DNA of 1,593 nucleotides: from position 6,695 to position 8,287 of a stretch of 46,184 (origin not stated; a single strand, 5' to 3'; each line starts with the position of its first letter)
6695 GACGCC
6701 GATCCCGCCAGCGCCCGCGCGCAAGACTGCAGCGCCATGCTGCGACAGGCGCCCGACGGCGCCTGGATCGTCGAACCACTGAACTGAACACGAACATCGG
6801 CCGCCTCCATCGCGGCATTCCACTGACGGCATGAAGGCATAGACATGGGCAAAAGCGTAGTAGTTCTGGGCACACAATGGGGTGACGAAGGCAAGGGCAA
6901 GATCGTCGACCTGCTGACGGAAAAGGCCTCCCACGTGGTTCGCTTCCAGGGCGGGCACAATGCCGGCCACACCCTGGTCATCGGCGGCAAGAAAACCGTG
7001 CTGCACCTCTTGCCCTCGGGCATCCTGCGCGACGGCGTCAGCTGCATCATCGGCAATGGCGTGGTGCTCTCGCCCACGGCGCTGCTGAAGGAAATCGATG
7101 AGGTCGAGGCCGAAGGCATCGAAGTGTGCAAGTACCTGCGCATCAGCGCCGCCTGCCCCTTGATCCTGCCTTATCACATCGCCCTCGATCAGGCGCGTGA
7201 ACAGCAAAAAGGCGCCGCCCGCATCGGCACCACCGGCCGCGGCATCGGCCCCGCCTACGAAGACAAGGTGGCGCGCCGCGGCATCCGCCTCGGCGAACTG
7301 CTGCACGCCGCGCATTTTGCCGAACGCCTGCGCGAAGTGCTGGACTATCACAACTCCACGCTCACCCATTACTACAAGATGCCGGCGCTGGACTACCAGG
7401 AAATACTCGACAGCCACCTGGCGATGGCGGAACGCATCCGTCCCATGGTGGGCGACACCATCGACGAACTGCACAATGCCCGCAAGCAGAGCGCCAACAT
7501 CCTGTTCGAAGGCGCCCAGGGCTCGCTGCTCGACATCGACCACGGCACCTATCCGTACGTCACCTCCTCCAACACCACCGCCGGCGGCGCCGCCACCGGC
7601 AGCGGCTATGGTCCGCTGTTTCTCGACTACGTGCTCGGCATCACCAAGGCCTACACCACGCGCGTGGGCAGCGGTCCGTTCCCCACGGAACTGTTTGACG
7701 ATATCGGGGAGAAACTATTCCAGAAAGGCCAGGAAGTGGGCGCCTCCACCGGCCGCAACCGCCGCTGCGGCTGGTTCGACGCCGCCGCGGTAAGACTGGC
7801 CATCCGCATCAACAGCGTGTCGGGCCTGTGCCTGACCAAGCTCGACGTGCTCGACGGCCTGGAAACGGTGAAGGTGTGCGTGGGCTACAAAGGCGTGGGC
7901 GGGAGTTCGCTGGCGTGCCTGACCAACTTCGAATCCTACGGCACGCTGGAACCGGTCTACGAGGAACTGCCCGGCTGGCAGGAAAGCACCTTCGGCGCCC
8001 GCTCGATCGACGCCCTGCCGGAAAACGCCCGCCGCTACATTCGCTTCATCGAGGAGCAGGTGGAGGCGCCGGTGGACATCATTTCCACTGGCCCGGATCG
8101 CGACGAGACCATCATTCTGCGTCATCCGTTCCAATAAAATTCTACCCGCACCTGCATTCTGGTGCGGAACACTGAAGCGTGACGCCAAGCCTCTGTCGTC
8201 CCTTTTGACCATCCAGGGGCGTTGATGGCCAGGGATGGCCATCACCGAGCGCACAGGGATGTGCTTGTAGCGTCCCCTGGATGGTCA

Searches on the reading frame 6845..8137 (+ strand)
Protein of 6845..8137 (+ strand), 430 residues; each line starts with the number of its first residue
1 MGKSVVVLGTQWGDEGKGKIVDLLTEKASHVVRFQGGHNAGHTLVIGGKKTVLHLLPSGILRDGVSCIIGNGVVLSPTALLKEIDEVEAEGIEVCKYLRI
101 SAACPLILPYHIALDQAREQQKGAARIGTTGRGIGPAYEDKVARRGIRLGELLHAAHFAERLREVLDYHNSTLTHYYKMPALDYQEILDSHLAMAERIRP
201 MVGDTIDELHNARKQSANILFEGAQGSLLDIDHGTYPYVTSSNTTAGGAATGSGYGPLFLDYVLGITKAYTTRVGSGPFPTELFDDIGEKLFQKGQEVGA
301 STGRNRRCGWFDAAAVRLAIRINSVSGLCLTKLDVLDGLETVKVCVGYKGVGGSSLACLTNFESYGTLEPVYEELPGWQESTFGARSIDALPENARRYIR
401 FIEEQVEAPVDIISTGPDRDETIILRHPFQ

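Call 34: find_encoding_contigs(protein=window:6845-8137:+, flank=3000, max_places=6)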
Protein window:6845-8137:+ (430 aa): 4 contigs read that carry it; 2 places shown.
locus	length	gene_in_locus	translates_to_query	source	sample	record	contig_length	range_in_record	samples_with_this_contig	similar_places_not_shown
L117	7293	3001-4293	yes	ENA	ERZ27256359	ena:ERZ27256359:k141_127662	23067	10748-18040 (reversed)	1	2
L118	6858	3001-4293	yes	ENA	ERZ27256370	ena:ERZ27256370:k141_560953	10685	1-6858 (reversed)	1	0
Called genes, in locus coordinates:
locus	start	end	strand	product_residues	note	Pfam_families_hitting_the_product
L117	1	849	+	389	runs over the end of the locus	PF12221:HflK_N, PF01145:Band_7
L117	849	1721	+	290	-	PF01145:Band_7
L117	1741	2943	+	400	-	PF13393:tRNA-synt_His, PF27460:HisZ_C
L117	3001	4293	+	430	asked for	PF00709:Adenylsucc_synt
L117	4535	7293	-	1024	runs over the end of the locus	PF00873:ACR_tran, PF02355:SecD_SecF_C (faint)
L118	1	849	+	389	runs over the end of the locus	PF12221:HflK_N, PF01145:Band_7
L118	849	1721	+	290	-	PF01145:Band_7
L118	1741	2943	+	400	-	PF13393:tRNA-synt_His, PF27460:HisZ_C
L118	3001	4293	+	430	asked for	PF00709:Adenylsucc_synt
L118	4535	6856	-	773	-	?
